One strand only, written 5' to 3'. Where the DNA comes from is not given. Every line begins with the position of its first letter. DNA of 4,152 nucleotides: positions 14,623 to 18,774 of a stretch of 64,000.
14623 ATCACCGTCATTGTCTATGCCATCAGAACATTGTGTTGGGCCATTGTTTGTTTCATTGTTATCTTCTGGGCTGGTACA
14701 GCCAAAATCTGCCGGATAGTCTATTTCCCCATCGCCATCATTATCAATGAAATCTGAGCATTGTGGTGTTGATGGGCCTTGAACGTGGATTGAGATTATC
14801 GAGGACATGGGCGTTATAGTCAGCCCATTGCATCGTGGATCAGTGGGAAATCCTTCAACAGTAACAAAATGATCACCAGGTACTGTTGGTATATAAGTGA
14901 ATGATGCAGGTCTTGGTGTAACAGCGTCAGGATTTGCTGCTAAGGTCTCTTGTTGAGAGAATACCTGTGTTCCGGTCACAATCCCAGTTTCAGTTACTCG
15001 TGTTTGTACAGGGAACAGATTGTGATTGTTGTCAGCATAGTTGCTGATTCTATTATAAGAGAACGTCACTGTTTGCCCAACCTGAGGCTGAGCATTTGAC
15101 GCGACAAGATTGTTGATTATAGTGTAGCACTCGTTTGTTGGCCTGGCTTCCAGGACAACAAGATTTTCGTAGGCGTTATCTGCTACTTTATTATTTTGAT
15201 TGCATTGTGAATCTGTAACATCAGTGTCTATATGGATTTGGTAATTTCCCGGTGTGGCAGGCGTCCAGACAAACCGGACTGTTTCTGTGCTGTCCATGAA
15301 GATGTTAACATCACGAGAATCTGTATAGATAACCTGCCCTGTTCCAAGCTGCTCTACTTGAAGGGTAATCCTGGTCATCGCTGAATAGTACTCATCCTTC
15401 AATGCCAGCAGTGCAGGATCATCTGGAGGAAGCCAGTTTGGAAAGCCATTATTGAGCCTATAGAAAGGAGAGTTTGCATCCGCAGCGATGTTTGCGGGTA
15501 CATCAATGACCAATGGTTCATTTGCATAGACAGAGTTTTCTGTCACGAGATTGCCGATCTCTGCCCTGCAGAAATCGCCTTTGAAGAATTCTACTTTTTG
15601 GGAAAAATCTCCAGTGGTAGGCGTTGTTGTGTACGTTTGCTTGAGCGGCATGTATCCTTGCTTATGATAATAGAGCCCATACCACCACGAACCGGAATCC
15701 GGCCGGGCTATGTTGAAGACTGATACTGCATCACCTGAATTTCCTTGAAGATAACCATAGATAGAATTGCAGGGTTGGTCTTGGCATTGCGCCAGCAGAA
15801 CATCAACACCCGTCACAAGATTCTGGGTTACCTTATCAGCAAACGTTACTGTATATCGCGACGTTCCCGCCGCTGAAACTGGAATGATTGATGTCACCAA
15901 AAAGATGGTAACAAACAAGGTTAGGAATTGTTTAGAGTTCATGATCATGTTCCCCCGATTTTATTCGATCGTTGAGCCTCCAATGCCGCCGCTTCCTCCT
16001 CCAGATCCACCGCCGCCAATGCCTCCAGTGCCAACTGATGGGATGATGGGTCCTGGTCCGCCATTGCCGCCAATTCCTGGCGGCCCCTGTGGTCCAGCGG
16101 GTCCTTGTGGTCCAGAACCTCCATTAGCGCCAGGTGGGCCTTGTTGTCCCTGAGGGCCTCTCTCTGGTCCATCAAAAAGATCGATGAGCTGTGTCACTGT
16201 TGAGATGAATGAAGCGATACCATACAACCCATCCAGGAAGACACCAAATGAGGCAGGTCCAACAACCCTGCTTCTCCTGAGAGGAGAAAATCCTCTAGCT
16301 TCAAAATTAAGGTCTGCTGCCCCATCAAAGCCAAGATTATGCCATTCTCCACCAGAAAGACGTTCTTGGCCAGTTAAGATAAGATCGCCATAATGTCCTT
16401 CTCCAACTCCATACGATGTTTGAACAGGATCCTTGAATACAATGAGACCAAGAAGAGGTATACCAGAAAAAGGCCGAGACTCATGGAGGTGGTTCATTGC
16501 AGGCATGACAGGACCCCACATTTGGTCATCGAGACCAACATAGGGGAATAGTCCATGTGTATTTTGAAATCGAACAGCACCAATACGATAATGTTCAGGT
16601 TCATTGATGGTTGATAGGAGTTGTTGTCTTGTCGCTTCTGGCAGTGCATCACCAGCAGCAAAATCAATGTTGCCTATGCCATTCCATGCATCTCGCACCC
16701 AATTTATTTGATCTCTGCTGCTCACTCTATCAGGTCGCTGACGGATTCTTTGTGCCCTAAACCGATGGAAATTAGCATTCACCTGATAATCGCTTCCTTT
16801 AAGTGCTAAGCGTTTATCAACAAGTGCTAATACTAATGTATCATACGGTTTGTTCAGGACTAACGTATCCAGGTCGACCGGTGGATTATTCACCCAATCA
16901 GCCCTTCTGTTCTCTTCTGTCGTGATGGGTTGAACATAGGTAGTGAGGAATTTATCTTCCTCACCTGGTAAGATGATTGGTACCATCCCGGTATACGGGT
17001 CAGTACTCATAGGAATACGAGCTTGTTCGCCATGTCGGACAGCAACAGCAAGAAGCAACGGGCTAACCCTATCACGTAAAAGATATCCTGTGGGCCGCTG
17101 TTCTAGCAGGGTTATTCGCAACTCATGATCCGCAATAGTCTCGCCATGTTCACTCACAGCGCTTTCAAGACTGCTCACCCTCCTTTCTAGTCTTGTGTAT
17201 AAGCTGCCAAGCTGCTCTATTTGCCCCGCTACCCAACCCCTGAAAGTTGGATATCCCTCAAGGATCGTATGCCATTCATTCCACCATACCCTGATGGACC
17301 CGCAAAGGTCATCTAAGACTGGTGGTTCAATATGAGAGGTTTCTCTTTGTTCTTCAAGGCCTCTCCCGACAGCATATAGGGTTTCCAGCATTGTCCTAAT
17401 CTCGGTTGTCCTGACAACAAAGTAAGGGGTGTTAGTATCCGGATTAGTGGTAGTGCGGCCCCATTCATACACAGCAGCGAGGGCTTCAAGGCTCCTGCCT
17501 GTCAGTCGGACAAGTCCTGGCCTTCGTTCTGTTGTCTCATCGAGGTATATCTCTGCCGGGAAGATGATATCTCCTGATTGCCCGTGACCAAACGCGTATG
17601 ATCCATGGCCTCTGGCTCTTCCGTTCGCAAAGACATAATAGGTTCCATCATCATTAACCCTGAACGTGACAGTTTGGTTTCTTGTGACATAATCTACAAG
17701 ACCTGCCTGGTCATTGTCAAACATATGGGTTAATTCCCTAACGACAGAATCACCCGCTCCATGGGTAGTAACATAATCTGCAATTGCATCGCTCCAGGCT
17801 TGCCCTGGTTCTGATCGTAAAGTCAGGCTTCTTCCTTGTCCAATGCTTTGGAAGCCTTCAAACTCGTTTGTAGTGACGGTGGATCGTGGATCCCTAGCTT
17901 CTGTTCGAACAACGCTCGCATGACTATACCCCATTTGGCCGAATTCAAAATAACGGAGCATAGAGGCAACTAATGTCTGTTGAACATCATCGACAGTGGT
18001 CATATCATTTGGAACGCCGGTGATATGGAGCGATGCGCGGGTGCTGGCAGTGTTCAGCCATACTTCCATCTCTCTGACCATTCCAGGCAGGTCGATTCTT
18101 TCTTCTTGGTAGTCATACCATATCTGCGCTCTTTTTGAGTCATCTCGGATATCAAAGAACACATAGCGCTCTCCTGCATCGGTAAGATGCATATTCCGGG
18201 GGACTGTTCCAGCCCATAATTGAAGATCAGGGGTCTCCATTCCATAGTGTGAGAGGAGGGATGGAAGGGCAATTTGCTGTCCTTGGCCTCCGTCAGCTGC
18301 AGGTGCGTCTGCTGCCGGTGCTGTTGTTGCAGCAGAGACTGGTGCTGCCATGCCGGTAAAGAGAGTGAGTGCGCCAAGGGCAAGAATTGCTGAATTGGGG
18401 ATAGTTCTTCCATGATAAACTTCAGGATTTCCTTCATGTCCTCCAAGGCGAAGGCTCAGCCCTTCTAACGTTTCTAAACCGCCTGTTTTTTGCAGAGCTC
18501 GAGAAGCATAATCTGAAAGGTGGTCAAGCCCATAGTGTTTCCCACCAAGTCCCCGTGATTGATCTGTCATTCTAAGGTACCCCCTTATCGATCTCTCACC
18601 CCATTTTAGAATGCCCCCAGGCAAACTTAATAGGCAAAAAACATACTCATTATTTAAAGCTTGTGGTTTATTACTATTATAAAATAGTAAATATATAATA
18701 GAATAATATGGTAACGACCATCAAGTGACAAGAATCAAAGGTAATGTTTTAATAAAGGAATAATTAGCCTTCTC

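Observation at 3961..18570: Four-gene minus-strand cluster encoding about 4,800 aa of envelope proteins: collagen-like-tailed protein, 2225-aa Ca-binding/cadherin-like giant, 466-aa secreted protein and 1206-aa KE-linker multi-TM protein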

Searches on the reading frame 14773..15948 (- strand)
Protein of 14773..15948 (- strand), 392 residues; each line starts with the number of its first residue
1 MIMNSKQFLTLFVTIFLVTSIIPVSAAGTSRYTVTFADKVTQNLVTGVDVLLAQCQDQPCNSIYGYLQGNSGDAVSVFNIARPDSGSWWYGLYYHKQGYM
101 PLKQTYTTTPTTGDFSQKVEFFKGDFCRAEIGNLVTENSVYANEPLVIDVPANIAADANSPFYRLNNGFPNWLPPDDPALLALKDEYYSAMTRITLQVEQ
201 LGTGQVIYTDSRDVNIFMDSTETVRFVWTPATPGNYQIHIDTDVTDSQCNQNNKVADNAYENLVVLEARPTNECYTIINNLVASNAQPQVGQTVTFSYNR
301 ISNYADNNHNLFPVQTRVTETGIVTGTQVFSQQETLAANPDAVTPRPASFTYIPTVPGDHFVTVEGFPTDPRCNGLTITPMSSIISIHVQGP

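Call 90: search_protein_families(library=pfam, proteins=[window:14773-15948:-], max_evalue=0.001)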
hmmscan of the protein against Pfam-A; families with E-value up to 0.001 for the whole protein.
window:14773-15948:- (392 aa): 0 families

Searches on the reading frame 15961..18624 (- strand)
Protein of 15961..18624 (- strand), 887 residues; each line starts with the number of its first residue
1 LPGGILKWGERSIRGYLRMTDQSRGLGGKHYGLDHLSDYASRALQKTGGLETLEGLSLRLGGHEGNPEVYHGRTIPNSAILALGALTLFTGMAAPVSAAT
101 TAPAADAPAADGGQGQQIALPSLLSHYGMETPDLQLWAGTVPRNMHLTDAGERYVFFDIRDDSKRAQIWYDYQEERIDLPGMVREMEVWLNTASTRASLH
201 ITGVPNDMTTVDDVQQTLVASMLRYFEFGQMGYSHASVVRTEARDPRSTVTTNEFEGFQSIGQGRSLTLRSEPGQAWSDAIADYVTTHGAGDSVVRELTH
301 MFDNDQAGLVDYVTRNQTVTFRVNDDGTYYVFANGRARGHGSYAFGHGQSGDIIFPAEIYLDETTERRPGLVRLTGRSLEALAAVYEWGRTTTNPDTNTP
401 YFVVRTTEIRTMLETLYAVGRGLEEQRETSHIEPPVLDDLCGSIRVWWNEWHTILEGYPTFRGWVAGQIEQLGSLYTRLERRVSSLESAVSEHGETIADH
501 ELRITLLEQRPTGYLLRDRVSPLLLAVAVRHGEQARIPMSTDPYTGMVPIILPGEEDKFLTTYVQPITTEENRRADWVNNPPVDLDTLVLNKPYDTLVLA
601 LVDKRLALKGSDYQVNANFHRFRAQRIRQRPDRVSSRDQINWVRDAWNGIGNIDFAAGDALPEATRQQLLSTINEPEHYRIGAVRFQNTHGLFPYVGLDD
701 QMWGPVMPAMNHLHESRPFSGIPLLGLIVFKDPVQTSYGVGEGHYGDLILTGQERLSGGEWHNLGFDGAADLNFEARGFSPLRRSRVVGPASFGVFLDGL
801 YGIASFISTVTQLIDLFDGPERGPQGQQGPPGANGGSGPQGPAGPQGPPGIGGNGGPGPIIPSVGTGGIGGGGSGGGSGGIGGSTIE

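Call 4: search_protein_families(library=pfam, proteins=[window:15961-18624:-], max_evalue=0.01)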
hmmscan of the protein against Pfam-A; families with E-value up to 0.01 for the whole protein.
window:15961-18624:- (887 aa): 0 families

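Call 11: list_cluster_members(proteins=[window:15961-18570:-, window:9271-15948:-, window:7725-9125:-, window:3961-7581:-, window:1407-2975:+, window:18777-19859:+, window:3258-3908:+, window:15961-18624:-, window:3961-7665:-])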
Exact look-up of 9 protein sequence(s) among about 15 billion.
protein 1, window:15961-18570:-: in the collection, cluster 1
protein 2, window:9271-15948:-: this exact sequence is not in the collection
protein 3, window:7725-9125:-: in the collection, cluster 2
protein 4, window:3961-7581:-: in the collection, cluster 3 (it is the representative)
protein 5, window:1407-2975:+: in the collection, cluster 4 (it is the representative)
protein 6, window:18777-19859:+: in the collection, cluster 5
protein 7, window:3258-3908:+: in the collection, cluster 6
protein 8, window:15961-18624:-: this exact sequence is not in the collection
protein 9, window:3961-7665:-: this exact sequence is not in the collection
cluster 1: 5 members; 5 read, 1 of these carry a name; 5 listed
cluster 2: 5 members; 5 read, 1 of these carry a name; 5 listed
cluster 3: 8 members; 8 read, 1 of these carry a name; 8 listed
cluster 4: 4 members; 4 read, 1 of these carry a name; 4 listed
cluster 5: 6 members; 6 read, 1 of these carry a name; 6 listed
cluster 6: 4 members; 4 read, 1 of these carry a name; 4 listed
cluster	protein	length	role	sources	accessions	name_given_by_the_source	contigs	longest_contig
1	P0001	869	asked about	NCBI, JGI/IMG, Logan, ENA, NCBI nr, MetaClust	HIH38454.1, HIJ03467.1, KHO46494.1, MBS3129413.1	hypothetical protein J4460_01945 [Candidatus Woesearchaeota archaeon] | MAG: hypothetical protein QS99_C0007G0002 [archaeon GW2011_AR4] | status=active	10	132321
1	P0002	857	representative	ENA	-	-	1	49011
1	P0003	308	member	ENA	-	-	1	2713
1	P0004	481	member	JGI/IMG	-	-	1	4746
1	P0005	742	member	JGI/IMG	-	-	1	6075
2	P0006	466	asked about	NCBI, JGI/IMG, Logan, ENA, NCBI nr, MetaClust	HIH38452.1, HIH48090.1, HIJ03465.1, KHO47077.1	hypothetical protein J4460_01930 [Candidatus Woesearchaeota archaeon] | MAG: hypothetical protein QS99_C0003G0062 [archaeon GW2011_AR4] | status=active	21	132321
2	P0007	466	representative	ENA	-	-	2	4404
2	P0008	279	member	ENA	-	-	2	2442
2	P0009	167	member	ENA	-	-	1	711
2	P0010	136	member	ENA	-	-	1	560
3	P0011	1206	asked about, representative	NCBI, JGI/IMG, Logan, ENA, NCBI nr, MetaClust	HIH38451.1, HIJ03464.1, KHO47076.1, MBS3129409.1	hypothetical protein J4460_01925 [Candidatus Woesearchaeota archaeon] | MAG: hypothetical protein QS99_C0003G0061 [archaeon GW2011_AR4] | status=active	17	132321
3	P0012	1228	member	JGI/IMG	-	-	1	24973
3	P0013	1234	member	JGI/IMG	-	-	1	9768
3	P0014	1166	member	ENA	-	-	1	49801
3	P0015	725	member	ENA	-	-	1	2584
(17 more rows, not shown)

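Call 13: search_protein_families(library=ncbifam, proteins=[window:15961-18570:-], max_evalue=0.01)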
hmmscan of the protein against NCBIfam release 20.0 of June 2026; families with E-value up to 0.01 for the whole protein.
window:15961-18570:- (869 aa): 0 families

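Call 14: find_homologous_proteins(query=window:15961-18570:-, max_evalue=0.001)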
Query window:15961-18570:- (869 aa): 1 proteins with E <= 0.001 among 8000 candidates.
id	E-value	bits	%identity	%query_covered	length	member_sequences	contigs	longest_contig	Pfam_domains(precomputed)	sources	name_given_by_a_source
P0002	0.0e+0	1975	100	98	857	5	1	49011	-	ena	-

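Call 36: search_protein_representatives(protein=window:16186-18570:-)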
Query: 795 residues. Proteins with E-value up to 0.001 (for the whole library): 2; up to 1e-10: 1; up to 1e-30: 1. The best 2 are listed.
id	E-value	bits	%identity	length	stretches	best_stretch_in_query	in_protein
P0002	0.0e+00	1834.5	100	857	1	1-795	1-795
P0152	1.8e-05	39.9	35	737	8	447-491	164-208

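Call 39: search_protein_families(library=phrogs, proteins=[window:15961-18570:-], max_evalue=0.01)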
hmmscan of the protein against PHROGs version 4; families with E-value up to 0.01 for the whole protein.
window:15961-18570:- (869 aa): 1 family
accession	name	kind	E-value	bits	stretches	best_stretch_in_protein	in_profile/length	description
phrog_14726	-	tail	0.0046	16.7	1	792-834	176-217/537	tail fiber protein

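Call 40: search_solved_structures(query=window:16186-18570:-, max_evalue=1)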
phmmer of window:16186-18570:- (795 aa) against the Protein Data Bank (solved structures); distinct sequences matched with E-value up to 1: 0.

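Call 66: predict_structure(protein=window:15961-18570:-)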
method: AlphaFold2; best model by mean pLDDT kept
length: 869 residues; sequences in the alignment: 1
mean_pLDDT: 32.2   pTM: 0.22
mean pLDDT of the five models: 32.2, 27.3, 26.8, 26.5, 26.2
residues with pLDDT >= 90: 0; 70-90: 0; 50-70: 4; < 50: 865
segments of 3 or more residues with pLDDT < 50: 1-162, 164-405, 410-869
pLDDT, mean of each block of 10 residues (from residue 1): 29 36 37 36 33 33 35 31 28 28 31 29 24 40 41 44 47 35 46 45 34 24 24 26 31 40 45 41 38 36 40 35 30 32 31 33 32 30 28 42 50 44 43 38 32 33 34 34 24 23 23 23 26 25 25 30 26 21 22 28 30 31 33 29 36 32 25 26 33 31 26 24 28 26 27 23 24 31 36 34 37 36 39 34 31 30 28
secondary structure, 60 per line:
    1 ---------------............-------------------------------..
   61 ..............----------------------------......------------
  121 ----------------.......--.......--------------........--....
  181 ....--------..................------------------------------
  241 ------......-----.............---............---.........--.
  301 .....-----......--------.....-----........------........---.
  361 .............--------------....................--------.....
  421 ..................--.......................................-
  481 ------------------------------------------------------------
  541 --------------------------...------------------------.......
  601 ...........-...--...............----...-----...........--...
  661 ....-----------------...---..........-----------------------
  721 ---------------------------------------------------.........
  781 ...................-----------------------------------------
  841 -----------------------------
elements in order (helices of 4 or more, strands of 3 or more residues): H16-27 H59-74 H103-108 E137-143 E146-152 E167-174 E177-184 H193-210 E247-252 H258-270 H274-285 H289-297 E300-305 E311-316 E325-329 E335-342 E349-356 H360-373 H388-407 H416-438 H441-479 H594-611 H618-632 H645-655 H658-664 H688-697 H772-799

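Call 88: find_related_loci(query=window:16186-18570:-, collection=viral_contigs, flank=5000)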
Query window:16186-18570:- (795 aa) in viral_contigs; peptide patterns used: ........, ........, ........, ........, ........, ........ (x = any residue, [..] = any of these).
No stretch of DNA in the collection matches any of the patterns.

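Call 90: search_protein_families(library=pfam, proteins=[P0152], max_evalue=0.001)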
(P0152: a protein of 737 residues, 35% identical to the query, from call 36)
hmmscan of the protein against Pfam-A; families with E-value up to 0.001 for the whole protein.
P0152 (737 aa): 9 families
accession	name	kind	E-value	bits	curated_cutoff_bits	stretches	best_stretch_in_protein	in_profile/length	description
PF03701.19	UPF0181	-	2.6e-24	85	23.5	0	44-67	20-43/50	Uncharacterised protein family (UPF0181)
PF04256.18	DUF434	-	2.1e-16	59.8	27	0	38-63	3-28/56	Protein of unknown function (DUF434)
PF00627.37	UBA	-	4.4e-15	55.6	22.4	0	97-113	6-22/37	UBA/TS-N domain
PF09288.16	UBA_3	-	9.9e-10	38.5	20.4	0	97-113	13-29/55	Fungal ubiquitin-associated domain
PF10056.14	DUF2293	-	3.8e-09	37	25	0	97-120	56-79/85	Uncharacterized conserved protein (DUF2293)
PF20432.4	Xre-like-HTH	-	9.3e-07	29.5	25.8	0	469-503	3-35/63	Antitoxin Xre-like helix-turn-helix domain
PF00126.33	HTH_1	-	1.3e-05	25.5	26.6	0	58-84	16-42/60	Bacterial regulatory helix-turn-helix protein, lysR family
PF14804.11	Jag_N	-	0.00021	22.1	25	0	51-73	3-25/50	Jag N-terminus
PF18039.7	UBA_6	-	0.00043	20.7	23.5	0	51-71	12-31/42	UBA-like domain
